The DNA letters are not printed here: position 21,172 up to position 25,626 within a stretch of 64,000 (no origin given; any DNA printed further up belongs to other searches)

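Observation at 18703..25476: Lipid-remodelling cluster: PlsC-type acyltransferase, KS-like fragment, O-methyltransferase and a 1376-aa fused BCR/HAD-family activase-dehydratase resembling plasmalogen synthase PlsA/PlsR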

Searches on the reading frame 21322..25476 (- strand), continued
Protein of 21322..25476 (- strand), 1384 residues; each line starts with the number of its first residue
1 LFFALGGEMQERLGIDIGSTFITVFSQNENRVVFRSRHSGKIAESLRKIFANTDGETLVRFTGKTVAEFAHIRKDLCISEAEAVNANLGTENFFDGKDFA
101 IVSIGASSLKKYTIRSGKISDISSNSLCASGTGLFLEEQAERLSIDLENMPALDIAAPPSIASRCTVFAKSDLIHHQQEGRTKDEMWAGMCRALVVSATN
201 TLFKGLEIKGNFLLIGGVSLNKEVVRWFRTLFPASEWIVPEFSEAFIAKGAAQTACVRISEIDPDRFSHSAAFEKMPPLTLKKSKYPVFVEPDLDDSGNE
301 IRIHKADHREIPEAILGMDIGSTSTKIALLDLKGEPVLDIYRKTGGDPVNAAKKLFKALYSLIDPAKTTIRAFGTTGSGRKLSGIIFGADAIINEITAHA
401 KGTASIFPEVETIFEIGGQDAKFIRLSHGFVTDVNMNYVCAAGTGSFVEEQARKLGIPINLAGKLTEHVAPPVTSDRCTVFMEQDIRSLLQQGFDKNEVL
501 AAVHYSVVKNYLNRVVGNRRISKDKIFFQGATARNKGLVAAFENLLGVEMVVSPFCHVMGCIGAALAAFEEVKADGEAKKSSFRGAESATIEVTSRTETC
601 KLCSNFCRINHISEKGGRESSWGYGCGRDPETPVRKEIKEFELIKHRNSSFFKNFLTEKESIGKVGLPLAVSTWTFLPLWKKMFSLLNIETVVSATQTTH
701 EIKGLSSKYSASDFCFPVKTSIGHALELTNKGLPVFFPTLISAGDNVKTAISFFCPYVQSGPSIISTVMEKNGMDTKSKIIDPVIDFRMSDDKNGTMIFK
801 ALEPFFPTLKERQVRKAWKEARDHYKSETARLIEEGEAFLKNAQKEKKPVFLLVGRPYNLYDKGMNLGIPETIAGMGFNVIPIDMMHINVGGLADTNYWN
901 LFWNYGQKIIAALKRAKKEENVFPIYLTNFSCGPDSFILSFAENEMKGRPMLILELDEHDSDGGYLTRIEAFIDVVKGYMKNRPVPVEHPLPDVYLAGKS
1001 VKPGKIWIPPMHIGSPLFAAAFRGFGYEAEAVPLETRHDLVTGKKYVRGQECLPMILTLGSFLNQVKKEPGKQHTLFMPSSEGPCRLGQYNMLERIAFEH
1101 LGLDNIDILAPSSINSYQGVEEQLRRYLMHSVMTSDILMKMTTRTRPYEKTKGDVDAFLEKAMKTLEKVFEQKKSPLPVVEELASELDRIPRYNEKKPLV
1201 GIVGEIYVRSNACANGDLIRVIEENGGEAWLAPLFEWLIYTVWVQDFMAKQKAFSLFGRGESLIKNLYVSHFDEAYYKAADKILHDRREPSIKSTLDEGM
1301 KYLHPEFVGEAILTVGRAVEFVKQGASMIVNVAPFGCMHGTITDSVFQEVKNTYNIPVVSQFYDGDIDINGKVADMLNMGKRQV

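Call 28: search_dna_similar(query=window:21322-25476:-, collection=plasmids, mode=protein, max_rows=30, max_evalue=1e-20)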
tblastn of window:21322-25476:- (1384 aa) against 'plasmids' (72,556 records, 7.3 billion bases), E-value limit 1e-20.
Records with a match: 17; places in all: 20; records where one place covers at least 80% of the query: 7.
Best place of each record, by identity: <60% 17.
By first word of the organism name: Listeria 2; Fusobacterium 2; Sphingopyxis 2; Acetoanaerobium 1; Collinsella 1; Haliovirga 1; Paraclostridium 1; Subdoligranulum 1; Monoglobus 1; Brevibacillus 1; and 4 more.
By predicted mobility (MOB-suite, as given by PLSDB): non-mobilizable 16; mobilizable 1.
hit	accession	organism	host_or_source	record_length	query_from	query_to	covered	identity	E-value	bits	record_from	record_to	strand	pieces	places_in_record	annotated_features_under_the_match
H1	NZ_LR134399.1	Listeria monocytogenes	Homo sapiens,Vein blood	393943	14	1384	99%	26.6%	2e-108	388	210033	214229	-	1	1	2-hydroxyacyl-CoA dehydratase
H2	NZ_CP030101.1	Listeria monocytogenes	Environment,water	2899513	14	1384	99%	26.5%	7e-108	386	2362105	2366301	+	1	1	none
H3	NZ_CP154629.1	Acetoanaerobium noterae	cell culture,Sludge of a digestion ...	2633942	12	1354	97%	27.0%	2e-107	385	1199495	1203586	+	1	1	none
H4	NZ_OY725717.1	Collinsella aerofaciens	-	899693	13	1378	99%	25.8%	6e-101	365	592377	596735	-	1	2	acyl-CoA dehydratase activase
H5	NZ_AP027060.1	Haliovirga abyssi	-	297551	1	1366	99%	25.6%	6e-95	347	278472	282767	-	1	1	acyl-CoA dehydratase activase | YaiI/YqxD family protein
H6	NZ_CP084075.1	Fusobacterium vincentii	-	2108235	9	1354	96%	26.2%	3e-97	384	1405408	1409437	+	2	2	none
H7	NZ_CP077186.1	Fusobacterium animalis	Homo sapiens,resected colorectal tumor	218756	9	1354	96%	25.5%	2e-97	384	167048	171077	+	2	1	acyl-CoA dehydratase activase | 2-hydroxyacyl-CoA dehydratase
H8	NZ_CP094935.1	Paraclostridium bifermentans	Homo sapiens,feces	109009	12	1095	78%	30.5%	6e-128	447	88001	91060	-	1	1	acyl-CoA dehydratase activase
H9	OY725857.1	Subdoligranulum variabile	-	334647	12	936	67%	26.1%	8e-63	245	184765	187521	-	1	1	none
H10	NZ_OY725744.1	Monoglobus pectinilyticus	-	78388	316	977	46%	33.4%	3e-55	330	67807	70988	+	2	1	2-hydroxyacyl-CoA dehydratase | acyl-CoA dehydratase activase-related protein | acyl-CoA dehydratase activase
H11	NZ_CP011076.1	Brevibacillus laterosporus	Oryza sativa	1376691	161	771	44%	24.7%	2e-40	172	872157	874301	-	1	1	none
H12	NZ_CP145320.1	Rhodococcus ruber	-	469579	315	616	22%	30.6%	9e-22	110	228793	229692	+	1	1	acyl-CoA dehydratase activase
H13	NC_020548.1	Azoarcus sp. KH32C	-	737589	307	572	19%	34.2%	2e-25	123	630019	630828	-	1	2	acyl-CoA dehydratase activase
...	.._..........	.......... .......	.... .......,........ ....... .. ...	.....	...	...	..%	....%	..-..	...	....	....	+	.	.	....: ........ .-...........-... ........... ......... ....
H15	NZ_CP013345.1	Sphingopyxis macrogoltabida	whole organism,activated sludge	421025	315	552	17%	33.3%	1e-23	117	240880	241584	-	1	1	acyl-CoA dehydratase activase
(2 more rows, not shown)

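Call 31: get_annotated_region(hit=H1, flank=3000)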
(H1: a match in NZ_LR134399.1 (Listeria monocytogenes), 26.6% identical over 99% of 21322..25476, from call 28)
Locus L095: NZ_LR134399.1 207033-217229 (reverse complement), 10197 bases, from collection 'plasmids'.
description: Listeria monocytogenes strain NCTC7974 plasmid 2, complete sequence
organism: Listeria monocytogenes (NCBI taxid 1639)
taxonomy: Bacteria; Bacillota; Bacilli; Bacillales; Listeriaceae; Listeria; Listeria monocytogenes
host: -; source: Homo sapiens,Vein blood; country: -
typing (MOB-suite, as given by PLSDB): non-mobilizable
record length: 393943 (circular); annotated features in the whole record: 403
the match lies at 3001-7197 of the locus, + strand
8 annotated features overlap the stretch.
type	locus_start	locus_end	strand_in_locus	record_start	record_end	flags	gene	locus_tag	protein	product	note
CDS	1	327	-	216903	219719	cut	-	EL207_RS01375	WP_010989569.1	sigma-54-dependent transcriptional regulator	-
CDS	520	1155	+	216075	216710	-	-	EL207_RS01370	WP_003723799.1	FMN-dependent NADH-azoreductase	-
CDS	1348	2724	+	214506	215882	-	-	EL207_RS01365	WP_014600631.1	amino acid permease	GO:0006865 - amino acid transport [Evidence IEA]; GO:0055085 - transmembrane transport [Evidence IEA]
CDS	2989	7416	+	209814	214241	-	-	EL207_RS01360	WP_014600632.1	2-hydroxyacyl-CoA dehydratase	-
CDS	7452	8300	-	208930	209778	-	-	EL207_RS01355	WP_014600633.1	PhzF family phenazine biosynthesis protein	GO:0009058 - biosynthetic process [Evidence IEA]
CDS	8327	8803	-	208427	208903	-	ybaK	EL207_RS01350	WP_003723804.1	Cys-tRNA(Pro) deacylase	GO:0043039 - tRNA aminoacylation [Evidence IEA]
CDS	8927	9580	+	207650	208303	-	-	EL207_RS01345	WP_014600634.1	DUF5105 domain-containing protein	-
CDS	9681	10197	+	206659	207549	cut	-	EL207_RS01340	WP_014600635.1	carbon-nitrogen hydrolase family protein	-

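Call 40: get_annotated_region(hit=H8, flank=3000)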
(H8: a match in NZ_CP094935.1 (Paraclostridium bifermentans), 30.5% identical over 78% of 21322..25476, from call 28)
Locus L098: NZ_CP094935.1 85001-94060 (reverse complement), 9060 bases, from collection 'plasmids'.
description: Paraclostridium bifermentans strain HD0315_2 plasmid pHD0315_2-2, complete sequence
organism: Paraclostridium bifermentans (NCBI taxid 1490)
taxonomy: Bacteria; Bacillota; Clostridia; Peptostreptococcales; Peptostreptococcaceae; Paraclostridium; Paraclostridium bifermentans
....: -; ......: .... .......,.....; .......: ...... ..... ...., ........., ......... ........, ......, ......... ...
typing (MOB-suite, as given by PLSDB): non-mobilizable
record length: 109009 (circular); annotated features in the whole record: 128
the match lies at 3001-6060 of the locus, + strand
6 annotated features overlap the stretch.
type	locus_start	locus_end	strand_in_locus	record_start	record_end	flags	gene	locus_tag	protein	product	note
CDS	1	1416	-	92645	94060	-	nhaC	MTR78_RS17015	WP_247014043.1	Na+/H+ antiporter NhaC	GO:1902600 - proton transmembrane transport [Evidence IEA]; GO:0006814 - sodium ion transport [Evidence IEA]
CDS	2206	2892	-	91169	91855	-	-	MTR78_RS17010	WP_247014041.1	Crp/Fnr family transcriptional regulator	GO:0006355 - regulation of DNA-templated transcription [Evidence IEA]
CDS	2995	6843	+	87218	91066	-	-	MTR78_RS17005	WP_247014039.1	acyl-CoA dehydratase activase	-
CDS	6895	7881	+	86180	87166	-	-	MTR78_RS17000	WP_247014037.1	ABC transporter substrate-binding protein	-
CDS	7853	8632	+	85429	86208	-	-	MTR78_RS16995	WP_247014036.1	ABC transporter permease subunit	GO:0055085 - transmembrane transport [Evidence IEA]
CDS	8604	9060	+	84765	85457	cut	-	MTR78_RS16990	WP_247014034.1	ABC transporter ATP-binding protein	-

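Call 41: get_annotated_region(hit=H7, flank=2500)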
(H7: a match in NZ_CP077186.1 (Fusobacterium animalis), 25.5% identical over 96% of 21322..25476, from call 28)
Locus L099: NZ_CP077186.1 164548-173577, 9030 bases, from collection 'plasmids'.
description: Fusobacterium animalis strain SB029 plasmid pSB029A, complete sequence
organism: Fusobacterium animalis (NCBI taxid 76859)
taxonomy: Bacteria; Fusobacteriota; Fusobacteriia; Fusobacteriales; Fusobacteriaceae; Fusobacterium; Fusobacterium animalis
host: -; source: Homo sapiens,resected colorectal tumor; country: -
typing (MOB-suite, as given by PLSDB): non-mobilizable
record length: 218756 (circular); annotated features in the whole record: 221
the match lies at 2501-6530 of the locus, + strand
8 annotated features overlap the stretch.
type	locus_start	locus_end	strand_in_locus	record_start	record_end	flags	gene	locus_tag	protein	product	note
CDS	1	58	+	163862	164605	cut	phnC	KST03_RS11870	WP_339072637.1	phosphonate ABC transporter ATP-binding protein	GO:0015716 - organic phosphonate transport [Evidence IEA]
CDS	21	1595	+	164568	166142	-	-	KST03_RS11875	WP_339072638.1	ABC transporter permease subunit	GO:0055085 - transmembrane transport [Evidence IEA]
CDS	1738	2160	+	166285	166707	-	-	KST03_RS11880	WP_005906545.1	pyridoxamine 5'-phosphate oxidase family protein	-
CDS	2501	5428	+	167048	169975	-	-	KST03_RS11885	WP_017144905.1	acyl-CoA dehydratase activase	-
CDS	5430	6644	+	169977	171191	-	-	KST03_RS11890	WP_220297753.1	2-hydroxyacyl-CoA dehydratase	-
CDS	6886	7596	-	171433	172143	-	-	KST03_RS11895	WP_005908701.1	hypothetical protein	-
CDS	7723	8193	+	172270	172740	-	-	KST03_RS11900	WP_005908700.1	toxin-antitoxin system YwqK family antitoxin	-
CDS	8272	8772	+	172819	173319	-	-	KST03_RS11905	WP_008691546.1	hypothetical protein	-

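Call 42: get_annotated_region(hit=H4, flank=2500)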
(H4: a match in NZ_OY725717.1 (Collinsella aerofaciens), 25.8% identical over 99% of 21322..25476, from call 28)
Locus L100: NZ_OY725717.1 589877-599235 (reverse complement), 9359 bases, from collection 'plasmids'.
description: Collinsella aerofaciens strain Collinsella aerofaciens TSDC17.2-1.1 plasmid 6, complete sequence
organism: Collinsella aerofaciens (NCBI taxid 74426)
taxonomy: Bacteria; Actinomycetota; Coriobacteriia; Coriobacteriales; Coriobacteriaceae; Collinsella; Collinsella aerofaciens
host: -; source: -; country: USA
typing (MOB-suite, as given by PLSDB): non-mobilizable
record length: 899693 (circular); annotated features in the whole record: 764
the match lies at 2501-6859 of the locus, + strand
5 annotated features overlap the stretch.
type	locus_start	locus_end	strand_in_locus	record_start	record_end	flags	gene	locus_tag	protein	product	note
CDS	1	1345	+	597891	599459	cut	-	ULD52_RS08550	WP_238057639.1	threonine/serine exporter family protein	-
CDS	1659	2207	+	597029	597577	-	-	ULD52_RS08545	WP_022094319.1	hypothetical protein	-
CDS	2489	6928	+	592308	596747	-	-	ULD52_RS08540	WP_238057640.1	acyl-CoA dehydratase activase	-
CDS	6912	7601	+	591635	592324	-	-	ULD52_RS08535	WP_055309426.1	TetR/AcrR family transcriptional regulator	GO:0006355 - regulation of DNA-templated transcription [Evidence IEA]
CDS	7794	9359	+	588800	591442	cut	-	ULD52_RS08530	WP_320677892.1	ATP-dependent Clp protease ATP-binding subunit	-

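Call 54: search_solved_structures(query=A1, max_evalue=1)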
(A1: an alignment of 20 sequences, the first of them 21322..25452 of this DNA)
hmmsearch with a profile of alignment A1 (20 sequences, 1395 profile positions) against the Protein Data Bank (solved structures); distinct sequences matched with E-value up to 1: 13.
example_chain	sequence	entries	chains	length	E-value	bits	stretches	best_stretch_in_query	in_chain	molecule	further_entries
9gai_D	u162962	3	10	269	5.7e-47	163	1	318-580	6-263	3-methylbenzoyl-CoA reductase alpha subunit MbdQ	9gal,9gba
1hux_A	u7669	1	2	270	1.3e-41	145.2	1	316-578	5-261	ACTIVATOR OF (R)-2-HYDROXYGLUTARYL-COA DEHYDRATASE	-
4eht_A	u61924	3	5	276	2.7e-39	137.5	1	316-583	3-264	Activator of 2-hydroxyisocaproyl-CoA dehydratase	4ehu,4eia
9gai_C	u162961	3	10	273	8.2e-33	116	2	316-463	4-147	3-methylbenzoyl-CoA reductase delta subunit MbdP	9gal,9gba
7yyl_E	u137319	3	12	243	7.5e-31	109.6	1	316-573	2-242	Putative CoA-substrate-specific enzyme activase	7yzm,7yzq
3jc8_Ma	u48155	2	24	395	0.1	13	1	311-336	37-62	Type IV pilus biogenesis protein PilM | PilM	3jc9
9w2u_e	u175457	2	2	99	0.23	11.8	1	133-166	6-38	NADH dehydrogenase [ubiquinone] iron-sulfur protein 5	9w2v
5ldw_e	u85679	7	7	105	0.27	11.6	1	133-166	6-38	NADH dehydrogenase [ubiquinone] iron-sulfur protein 5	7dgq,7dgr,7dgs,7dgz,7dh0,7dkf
5lc5_e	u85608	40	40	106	0.28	11.6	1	133-166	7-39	NADH dehydrogenase [ubiquinone] iron-sulfur protein 5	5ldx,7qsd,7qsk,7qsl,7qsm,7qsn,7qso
5o31_e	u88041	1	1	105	0.67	10.3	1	133-166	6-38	NADH dehydrogenase [ubiquinone] iron-sulfur protein 5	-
4zxz_A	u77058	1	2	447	0.78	10.1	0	155-238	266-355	Levoglucosan kinase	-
3gbt_A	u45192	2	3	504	0.81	10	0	313-370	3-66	Gluconate kinase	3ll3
6vzz_A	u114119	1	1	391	0.84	10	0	303-383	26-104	BamaA.19900.a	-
